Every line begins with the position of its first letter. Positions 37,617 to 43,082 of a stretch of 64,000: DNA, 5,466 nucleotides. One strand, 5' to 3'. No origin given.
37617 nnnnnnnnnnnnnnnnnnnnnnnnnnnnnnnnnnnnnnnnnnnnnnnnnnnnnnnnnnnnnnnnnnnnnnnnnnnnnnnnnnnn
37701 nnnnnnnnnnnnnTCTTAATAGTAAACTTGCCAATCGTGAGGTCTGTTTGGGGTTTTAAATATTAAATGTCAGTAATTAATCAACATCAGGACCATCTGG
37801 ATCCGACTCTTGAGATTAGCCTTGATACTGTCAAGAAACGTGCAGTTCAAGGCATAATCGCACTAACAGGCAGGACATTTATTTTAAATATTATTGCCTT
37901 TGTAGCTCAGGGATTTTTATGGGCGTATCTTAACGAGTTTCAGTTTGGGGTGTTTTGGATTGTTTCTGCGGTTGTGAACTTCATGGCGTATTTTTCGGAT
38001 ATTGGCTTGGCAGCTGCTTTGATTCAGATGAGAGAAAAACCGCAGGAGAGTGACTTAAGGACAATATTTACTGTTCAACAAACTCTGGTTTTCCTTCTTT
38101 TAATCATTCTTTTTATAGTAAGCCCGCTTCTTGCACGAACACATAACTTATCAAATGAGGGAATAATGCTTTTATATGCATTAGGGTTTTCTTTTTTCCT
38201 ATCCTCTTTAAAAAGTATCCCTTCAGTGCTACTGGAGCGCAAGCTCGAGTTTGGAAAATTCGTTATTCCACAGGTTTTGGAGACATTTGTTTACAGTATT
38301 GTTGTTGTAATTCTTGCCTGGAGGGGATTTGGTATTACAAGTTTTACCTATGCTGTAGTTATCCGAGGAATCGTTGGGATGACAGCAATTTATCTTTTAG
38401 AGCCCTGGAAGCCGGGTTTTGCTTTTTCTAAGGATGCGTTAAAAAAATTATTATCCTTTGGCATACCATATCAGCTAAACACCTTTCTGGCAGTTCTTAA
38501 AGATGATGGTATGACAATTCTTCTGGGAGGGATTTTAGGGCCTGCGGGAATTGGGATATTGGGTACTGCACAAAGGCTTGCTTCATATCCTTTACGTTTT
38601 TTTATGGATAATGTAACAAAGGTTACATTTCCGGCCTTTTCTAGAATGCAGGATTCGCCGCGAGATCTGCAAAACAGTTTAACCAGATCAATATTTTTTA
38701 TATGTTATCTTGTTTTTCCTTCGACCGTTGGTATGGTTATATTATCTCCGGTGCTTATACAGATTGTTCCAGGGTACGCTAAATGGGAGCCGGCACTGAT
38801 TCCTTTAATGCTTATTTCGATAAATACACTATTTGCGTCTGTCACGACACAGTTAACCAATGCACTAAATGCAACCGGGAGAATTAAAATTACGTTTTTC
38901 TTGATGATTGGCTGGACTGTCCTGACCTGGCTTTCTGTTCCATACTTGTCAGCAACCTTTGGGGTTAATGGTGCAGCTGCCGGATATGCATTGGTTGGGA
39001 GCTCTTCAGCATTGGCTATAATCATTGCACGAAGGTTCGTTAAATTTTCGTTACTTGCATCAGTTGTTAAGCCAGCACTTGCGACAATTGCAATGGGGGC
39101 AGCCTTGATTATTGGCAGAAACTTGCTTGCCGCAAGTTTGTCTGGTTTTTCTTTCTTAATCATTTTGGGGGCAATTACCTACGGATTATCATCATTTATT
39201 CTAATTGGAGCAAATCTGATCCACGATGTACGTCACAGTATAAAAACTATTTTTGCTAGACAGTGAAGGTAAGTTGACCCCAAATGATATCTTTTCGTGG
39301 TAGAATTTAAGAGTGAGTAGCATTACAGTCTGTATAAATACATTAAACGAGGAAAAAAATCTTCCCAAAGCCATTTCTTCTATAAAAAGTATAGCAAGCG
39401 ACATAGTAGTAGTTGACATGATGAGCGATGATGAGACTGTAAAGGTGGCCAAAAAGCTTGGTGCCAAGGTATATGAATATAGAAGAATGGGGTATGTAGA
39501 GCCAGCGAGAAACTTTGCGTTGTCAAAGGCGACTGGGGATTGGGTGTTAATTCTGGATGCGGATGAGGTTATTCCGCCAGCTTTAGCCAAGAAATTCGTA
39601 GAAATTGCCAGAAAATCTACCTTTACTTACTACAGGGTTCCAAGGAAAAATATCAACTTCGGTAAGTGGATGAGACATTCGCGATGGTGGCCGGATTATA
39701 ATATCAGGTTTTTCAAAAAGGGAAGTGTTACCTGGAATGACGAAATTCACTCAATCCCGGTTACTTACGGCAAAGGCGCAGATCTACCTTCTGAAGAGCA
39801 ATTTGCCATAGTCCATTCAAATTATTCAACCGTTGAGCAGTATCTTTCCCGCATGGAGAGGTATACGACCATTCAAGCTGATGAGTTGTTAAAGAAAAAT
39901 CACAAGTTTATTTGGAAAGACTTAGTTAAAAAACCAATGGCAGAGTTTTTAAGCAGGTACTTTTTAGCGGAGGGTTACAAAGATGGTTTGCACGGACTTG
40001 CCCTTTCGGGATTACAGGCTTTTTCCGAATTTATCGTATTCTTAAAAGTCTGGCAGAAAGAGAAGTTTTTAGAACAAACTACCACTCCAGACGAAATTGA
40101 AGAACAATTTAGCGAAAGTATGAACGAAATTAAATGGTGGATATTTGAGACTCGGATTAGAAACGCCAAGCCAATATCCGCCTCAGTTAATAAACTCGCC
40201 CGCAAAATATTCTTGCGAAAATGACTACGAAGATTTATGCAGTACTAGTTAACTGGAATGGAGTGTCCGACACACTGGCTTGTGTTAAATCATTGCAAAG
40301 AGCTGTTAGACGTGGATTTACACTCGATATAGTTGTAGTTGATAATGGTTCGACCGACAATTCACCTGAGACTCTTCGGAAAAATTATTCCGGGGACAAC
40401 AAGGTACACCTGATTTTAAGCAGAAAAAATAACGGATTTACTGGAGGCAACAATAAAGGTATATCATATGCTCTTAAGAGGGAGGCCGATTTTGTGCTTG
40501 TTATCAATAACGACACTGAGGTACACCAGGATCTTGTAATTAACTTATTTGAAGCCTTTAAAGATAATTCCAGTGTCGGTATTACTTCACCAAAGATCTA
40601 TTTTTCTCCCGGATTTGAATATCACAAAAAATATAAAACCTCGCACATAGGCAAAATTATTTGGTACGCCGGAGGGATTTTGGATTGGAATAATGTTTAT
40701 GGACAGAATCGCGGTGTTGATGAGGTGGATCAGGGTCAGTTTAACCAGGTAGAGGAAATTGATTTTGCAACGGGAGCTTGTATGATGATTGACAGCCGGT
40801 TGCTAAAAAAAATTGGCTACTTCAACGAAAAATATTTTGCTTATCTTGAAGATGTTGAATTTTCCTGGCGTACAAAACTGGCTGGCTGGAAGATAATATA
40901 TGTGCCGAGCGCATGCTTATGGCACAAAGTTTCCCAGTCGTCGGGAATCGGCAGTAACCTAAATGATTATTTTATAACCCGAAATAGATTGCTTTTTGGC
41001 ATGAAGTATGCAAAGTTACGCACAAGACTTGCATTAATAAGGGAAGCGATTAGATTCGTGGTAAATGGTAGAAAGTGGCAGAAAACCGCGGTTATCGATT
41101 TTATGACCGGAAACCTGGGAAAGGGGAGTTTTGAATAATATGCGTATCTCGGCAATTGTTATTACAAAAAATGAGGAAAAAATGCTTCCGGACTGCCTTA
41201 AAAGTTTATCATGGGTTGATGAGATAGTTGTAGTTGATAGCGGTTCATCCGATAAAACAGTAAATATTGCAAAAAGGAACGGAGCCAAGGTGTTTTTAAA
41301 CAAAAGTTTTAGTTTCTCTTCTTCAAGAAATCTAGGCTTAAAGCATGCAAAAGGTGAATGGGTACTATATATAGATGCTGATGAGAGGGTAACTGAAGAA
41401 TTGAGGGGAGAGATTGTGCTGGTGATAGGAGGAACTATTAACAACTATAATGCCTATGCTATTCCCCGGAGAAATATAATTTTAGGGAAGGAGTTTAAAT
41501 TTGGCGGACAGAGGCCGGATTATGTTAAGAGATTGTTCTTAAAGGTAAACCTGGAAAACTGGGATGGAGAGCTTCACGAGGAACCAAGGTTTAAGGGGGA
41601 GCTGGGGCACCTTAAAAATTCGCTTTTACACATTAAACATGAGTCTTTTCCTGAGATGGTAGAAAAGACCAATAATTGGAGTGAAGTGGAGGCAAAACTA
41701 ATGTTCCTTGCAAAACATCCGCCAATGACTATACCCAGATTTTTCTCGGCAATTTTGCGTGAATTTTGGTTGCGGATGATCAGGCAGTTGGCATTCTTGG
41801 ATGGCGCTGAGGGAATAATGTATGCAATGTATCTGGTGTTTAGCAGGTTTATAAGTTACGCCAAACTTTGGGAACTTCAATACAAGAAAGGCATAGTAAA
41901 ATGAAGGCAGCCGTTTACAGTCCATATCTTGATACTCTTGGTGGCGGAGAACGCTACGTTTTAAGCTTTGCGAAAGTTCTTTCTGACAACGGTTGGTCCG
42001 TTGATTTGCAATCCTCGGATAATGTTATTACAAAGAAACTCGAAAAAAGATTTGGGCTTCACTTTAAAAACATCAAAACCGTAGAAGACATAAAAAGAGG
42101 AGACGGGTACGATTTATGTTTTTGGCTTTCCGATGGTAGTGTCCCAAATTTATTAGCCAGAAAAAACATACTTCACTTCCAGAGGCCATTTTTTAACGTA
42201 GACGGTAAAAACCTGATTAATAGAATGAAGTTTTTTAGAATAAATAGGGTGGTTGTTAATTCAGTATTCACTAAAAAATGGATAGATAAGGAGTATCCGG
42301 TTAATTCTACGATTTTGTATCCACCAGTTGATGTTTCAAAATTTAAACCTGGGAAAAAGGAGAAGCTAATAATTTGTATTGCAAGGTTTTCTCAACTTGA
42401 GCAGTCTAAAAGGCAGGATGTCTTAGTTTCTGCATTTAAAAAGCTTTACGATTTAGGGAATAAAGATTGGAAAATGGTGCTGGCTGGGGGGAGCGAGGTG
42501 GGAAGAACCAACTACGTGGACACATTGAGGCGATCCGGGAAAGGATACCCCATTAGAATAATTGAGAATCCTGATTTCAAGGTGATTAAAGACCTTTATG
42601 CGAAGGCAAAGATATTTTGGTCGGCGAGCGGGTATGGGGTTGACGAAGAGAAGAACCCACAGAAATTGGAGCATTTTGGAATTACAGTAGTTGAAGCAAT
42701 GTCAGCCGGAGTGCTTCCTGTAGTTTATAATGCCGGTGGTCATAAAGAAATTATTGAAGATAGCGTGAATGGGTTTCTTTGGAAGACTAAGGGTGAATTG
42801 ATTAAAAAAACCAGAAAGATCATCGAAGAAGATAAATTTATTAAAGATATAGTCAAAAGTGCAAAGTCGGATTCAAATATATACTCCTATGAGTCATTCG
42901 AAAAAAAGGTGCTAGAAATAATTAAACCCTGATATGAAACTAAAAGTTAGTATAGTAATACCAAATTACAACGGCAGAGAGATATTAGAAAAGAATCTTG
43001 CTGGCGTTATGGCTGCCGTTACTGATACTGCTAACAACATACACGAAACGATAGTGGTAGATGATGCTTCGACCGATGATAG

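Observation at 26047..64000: About 38-kb glycosylation super-island: at least 11 soluble glycosyltransferases plus about 17 polytopic membrane proteins, most GT-C-like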

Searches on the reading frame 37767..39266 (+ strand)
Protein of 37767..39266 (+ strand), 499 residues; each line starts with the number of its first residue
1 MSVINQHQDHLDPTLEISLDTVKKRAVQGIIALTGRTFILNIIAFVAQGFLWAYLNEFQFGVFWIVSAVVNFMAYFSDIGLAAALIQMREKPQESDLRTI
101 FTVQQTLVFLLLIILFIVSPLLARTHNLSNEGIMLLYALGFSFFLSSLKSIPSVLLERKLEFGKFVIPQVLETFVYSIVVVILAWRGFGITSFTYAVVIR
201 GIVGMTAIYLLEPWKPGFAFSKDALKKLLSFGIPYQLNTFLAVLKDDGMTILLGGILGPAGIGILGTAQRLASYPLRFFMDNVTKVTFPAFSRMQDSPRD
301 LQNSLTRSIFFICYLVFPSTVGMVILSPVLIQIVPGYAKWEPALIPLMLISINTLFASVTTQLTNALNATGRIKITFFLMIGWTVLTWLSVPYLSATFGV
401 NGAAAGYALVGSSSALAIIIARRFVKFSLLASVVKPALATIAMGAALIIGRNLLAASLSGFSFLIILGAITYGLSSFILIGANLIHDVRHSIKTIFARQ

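Call 3: search_protein_families(library=pfam, proteins=[window:37767-39266:+], max_evalue=0.01)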
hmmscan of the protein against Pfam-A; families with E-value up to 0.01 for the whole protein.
window:37767-39266:+ (499 aa): 2 families
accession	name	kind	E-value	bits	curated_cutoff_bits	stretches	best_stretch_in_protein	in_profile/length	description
PF13440.11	Polysacc_synt_3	-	5.9e-53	180.5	23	1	59-342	10-290/293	Polysaccharide biosynthesis protein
PF01943.22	Polysacc_synt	-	2.9e-23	83.1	28.2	1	27-295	2-274/274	Polysaccharide biosynthesis protein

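Call 61: search_protein_families(library=ncbifam, proteins=[window:37767-39266:+], max_evalue=0.001)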
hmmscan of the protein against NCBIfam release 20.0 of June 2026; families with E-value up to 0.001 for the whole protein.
window:37767-39266:+ (499 aa): 3 families
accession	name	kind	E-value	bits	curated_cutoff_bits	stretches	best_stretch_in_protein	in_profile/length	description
NF007773.0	PRK10459.1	equivalog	2e-40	139.2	273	1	34-498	15-481/492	MOP flippase family protein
NF047674.1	TeichurnBiosyTuaB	equivalog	1.6e-27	96.7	580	1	20-474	2-464/469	teichuronic acid biosynthesis protein TuaB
NF058658.1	Oglyco_Wzx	exception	7.4e-27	94.5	720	1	36-429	20-410/478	O-glycosylation flippase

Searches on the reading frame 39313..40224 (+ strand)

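Call 4: search_protein_families(library=pfam, proteins=[window:39313-40224:+], max_evalue=0.01)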
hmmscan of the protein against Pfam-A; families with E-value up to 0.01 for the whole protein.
window:39313-40224:+ (303 aa): 3 families
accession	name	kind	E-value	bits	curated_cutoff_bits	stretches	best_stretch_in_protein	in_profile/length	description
PF00535.33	Glycos_transf_2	-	1.6e-21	77.4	23.3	1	5-146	1-150/168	Glycosyl transferase family 2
PF13641.12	Glyco_tranf_2_3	-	2e-05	25.2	27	1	4-102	3-114/230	Glycosyltransferase like family 2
PF13704.12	Glyco_tranf_2_4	-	4.5e-05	24.3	27.5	1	12-87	2-84/98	Glycosyl transferase family 2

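Call 61: search_protein_families(library=ncbifam, proteins=[window:39313-40224:+], max_evalue=0.001)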
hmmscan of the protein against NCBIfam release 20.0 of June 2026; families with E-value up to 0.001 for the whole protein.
window:39313-40224:+ (303 aa): 10 families
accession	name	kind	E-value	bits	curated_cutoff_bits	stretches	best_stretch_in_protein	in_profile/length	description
TIGR04283.1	glyco_like_mftF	equivalog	1.3e-12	47.8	182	1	4-102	1-100/221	TIGR04283 family arsenosugar biosynthesis glycosyltransferase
TIGR04182.1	glyco_TIGR04182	equivalog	3e-09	36.7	325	1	4-97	2-95/293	S-layer glycoprotein N-glycosyltransferase AglJ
TIGR04195.1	S_glycosyl_SunS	equivalog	3.2e-09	36.1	350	1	2-185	57-238/421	SunS family peptide S-glycosyltransferase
NF010496.0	PRK13915.1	equivalog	1.9e-07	30.5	262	1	2-59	31-94/307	glucosyl-3-phosphoglycerate synthase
NF007482.0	PRK10073.1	equivalog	4.1e-07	29.3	423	1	4-102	8-113/334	glycosyltransferase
NF041391.1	DPhHxTase_Halo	equivalog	2.7e-06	26.5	375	1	10-97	3-91/213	dolichyl-phosphate hexose transferase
NF050050.1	ProtGlycPglI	equivalog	2.9e-06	26.9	500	1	2-92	2-102/306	GalNAc(5)-diNAcBac-PP-undecaprenol beta-1,3-glucosyltransferase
NF038302.1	EPS_HpsE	equivalog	4.1e-06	26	300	1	4-89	3-101/307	hormogonium polysaccharide biosynthesis glycosyltransferase HpsE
NF047588.1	GlcsyltransPgfSStrep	equivalog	3.7e-05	23.1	500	1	6-99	5-110/308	glycosyltransferase PgfS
NF047683.1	TeichurnBiosyTuaG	equivalog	0.00012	21.8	400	1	3-105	7-117/252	teichuronic acid biosynthesis protein TuaG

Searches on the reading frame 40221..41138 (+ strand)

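Call 4: search_protein_families(library=pfam, proteins=[window:40221-41138:+], max_evalue=0.01)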
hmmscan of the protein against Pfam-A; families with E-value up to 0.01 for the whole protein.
window:40221-41138:+ (305 aa): 4 families
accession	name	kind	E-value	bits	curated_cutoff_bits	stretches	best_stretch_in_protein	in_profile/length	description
PF00535.33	Glycos_transf_2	-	2.2e-18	67.2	23.3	1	10-197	5-166/168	Glycosyl transferase family 2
PF13641.12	Glyco_tranf_2_3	-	1.2e-09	39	27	1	5-238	3-214/230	Glycosyltransferase like family 2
PF13632.12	Glyco_trans_2_3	-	3e-09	37.4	27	1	92-266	2-145/198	Glycosyl transferase family group 2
PF13506.12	Glyco_transf_21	-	0.0002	21.3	21.7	1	176-239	95-158/174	Glycosyl transferase family 21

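Call 61: search_protein_families(library=ncbifam, proteins=[window:40221-41138:+], max_evalue=0.001)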
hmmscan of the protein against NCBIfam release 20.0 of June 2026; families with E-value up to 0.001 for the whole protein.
window:40221-41138:+ (305 aa): 16 families
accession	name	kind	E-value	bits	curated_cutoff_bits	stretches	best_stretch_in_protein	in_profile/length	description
TIGR01556.1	rhamnosyltran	subfamily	7e-18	64.8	200.55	1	34-241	21-206/281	rhamnosyltransferase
TIGR03937.1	PgaC_IcaA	equivalog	1.2e-14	54.1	422.3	2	34-121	74-158/407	poly-beta-1,6-N-acetyl-D-glucosamine synthase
NF041875.1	EPS_EpsD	equivalog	6e-12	45.6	370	1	19-240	15-211/325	exopolysaccharide biosynthesis glycosyltransferase EpsD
TIGR03965.1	mycofact_glyco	equivalog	5.8e-11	41.9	280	2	180-236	226-281/467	mycofactocin biosynthesis glycosyltransferase MftF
NF007482.0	PRK10073.1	equivalog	1.2e-07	31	423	1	3-111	6-108/334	glycosyltransferase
TIGR04242.1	nodulat_NodC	equivalog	2.1e-07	30.2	550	1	12-117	57-160/395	chitooligosaccharide synthase NodC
NF038302.1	EPS_HpsE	equivalog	8.4e-07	28.2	300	0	10-127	8-125/307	hormogonium polysaccharide biosynthesis glycosyltransferase HpsE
NF050113.1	gal_furan_GlfT1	equivalog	2e-06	27.4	330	1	23-124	16-115/290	galactofuranosyltransferase GlfT1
TIGR04283.1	glyco_like_mftF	equivalog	4e-06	26.6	182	0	20-119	16-104/221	TIGR04283 family arsenosugar biosynthesis glycosyltransferase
TIGR03111.1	glyc2_xrt_Gpos1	hypoth_equivalog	6.3e-05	21.9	363.95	1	16-120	61-163/439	TIGR03111 family XrtG-associated glycosyltransferase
NF047683.1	TeichurnBiosyTuaG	equivalog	7.2e-05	22.6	400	1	22-104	25-102/252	teichuronic acid biosynthesis protein TuaG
NF047588.1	GlcsyltransPgfSStrep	equivalog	0.00012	21.4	500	1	32-116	32-113/308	glycosyltransferase PgfS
NF041394.1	GtaseAglG_Halo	equivalog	0.00045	19.6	440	1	35-121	33-115/304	glucosyl-dolichyl phosphate glucuronosyltransferase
NF045692.1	OglycostaseCruG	equivalog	0.00047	19.2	600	0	32-115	67-154/386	2'-O-glycosyltransferase CruG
NF038299.1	EPS_HpsN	equivalog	0.00064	18.8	425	0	34-262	30-252/317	hormogonium polysaccharide biosynthesis glycosyltransferase HpsN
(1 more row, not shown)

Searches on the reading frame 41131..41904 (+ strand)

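Call 4: search_protein_families(library=pfam, proteins=[window:41131-41904:+], max_evalue=0.01)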
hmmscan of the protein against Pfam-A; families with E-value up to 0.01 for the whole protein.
window:41131-41904:+ (257 aa): 3 families
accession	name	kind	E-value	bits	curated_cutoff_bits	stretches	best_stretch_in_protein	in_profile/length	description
PF00535.33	Glycos_transf_2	-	1.7e-19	70.9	23.3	1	7-95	1-99/168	Glycosyl transferase family 2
PF10111.15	Glyco_tranf_2_2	-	3.9e-07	30.3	27.3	1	31-88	31-95/276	Glycosyltransferase like family 2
PF13704.12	Glyco_tranf_2_4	-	1.4e-05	25.9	27.5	1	13-86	1-83/98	Glycosyl transferase family 2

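Call 61: search_protein_families(library=ncbifam, proteins=[window:41131-41904:+], max_evalue=0.001)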
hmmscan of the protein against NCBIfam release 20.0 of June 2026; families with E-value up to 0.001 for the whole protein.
window:41131-41904:+ (257 aa): 10 families
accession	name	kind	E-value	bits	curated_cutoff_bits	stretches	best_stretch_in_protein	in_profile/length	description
TIGR04283.1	glyco_like_mftF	equivalog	1.4e-13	51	182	1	6-99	1-97/221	TIGR04283 family arsenosugar biosynthesis glycosyltransferase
TIGR04195.1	S_glycosyl_SunS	equivalog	2.4e-12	46.4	350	1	6-95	59-151/421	SunS family peptide S-glycosyltransferase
NF007482.0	PRK10073.1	equivalog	1.4e-09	37.5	423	1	4-91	6-102/334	glycosyltransferase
NF010496.0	PRK13915.1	equivalog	5.1e-09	35.6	262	1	3-84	30-126/307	glucosyl-3-phosphoglycerate synthase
TIGR03965.1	mycofact_glyco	equivalog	3.3e-07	29.6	280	1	6-86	76-166/467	mycofactocin biosynthesis glycosyltransferase MftF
NF041875.1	EPS_EpsD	equivalog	2.4e-06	27.2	370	1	9-91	4-96/325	exopolysaccharide biosynthesis glycosyltransferase EpsD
TIGR04182.1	glyco_TIGR04182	equivalog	3.6e-06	26.6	325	1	8-87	4-85/293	S-layer glycoprotein N-glycosyltransferase AglJ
NF047683.1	TeichurnBiosyTuaG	equivalog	0.00015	21.5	400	1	6-90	8-102/252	teichuronic acid biosynthesis protein TuaG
NF045692.1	OglycostaseCruG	equivalog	0.00017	20.6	600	0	5-51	42-92/386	2'-O-glycosyltransferase CruG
NF050050.1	ProtGlycPglI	equivalog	0.00068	19.1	500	1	5-92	3-101/306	GalNAc(5)-diNAcBac-PP-undecaprenol beta-1,3-glucosyltransferase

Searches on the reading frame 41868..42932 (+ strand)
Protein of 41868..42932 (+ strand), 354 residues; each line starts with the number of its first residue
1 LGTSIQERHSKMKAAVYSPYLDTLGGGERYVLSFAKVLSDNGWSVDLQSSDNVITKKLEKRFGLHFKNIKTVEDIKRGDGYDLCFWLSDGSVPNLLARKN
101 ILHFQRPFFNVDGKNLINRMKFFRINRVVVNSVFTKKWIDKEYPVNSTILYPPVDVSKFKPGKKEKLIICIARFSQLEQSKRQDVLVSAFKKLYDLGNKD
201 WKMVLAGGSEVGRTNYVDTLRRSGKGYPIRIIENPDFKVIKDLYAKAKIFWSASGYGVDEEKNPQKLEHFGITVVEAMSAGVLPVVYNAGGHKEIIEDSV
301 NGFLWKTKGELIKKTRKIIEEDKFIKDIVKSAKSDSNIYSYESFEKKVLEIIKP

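Call 4: search_protein_families(library=pfam, proteins=[window:41868-42932:+], max_evalue=0.01)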
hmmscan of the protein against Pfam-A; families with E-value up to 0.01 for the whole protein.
window:41868-42932:+ (354 aa): 3 families
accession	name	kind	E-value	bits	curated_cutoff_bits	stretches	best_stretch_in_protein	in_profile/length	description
PF00534.26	Glycos_transf_1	-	9.1e-23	81.1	26.4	1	160-334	10-171/172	Glycosyl transferases group 1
PF13692.12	Glyco_trans_1_4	-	2.6e-15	57.4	27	1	166-320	2-141/142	Glycosyl transferases group 1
PF13439.12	Glyco_transf_4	-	0.00017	22.1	28.5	1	25-157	2-169/170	Glycosyltransferase Family 4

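Call 61: search_protein_families(library=ncbifam, proteins=[window:41868-42932:+], max_evalue=0.001)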
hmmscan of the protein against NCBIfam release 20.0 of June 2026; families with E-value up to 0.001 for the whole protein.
window:41868-42932:+ (354 aa): 17 families
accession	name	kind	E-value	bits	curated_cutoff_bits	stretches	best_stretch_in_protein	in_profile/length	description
NF041876.1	EPS_EpsE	equivalog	1.2e-09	37.9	400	1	168-332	217-372/389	exopolysaccharide biosynthesis GT4 family glycosyltransferase EpsE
TIGR03999.1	thiol_BshA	equivalog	3.3e-09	36.1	273.7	1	265-336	280-353/375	N-acetyl-alpha-D-glucosaminyl L-malate synthase BshA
NF050056.1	ProtGlycPglH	equivalog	6.2e-08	32.1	600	1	116-353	129-351/354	GalNAc-alpha-(1->4)-GalNAc-alpha-(1->3)-diNAcBac-PP-undecaprenol alpha-1,4-N-acetyl-D-galactosaminyltransferase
NF049988.1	MGlcDAGSynMgs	equivalog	2.6e-07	30.3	400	1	265-350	297-382/398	alpha-monoglucosyldiacylglycerol synthase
TIGR02470.1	sucr_synth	equivalog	6.3e-06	24.6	810.4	1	264-305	650-691/784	sucrose synthase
TIGR02095.1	glgA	subfamily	8.9e-06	24.6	328.45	1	164-308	293-419/477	glycogen/starch synthase, ADP-glucose type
NF041010.1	glycosy_Agl16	equivalog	1.3e-05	24.2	575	1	164-352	178-348/352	glycosylation protein Agl16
NF038295.1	EPS_HpsP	equivalog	1.6e-05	24.1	550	1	171-351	210-383/388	hormogonium polysaccharide biosynthesis glycosyltransferase HpsP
TIGR02472.1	sucr_P_syn_N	equivalog_domain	1.6e-05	23.9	576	1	263-350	346-436/439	sucrose-phosphate synthase, putative, glycosyltransferase domain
NF007396.0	PRK09922.1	equivalog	1.7e-05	23.9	385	1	266-344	268-348/361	lipopolysaccharide 1,6-galactosyltransferase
NF038229.1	Glyco4_Geo_Pelo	equivalog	3.8e-05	22.9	400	1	270-333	250-313/338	GPMC system family 4 glycosyltransferase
TIGR04063.1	stp3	hypoth_equivalog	0.00013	21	442.05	1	275-332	312-371/397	TIGR04063 family PEP-CTERM/XrtA system glycosyltransferase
NF041139.1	TreT_Thcocales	equivalog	0.00024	20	775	1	212-334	276-390/412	trehalose synthase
NF001898.0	PRK00654.1-1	equivalog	0.00024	19.9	603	1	167-297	292-408/477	glycogen synthase GlgA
NF038298.1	EPS_HpsO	equivalog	0.00048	19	575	1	186-347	216-379/388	hormogonium polysaccharide biosynthesis glycosyltransferase HpsO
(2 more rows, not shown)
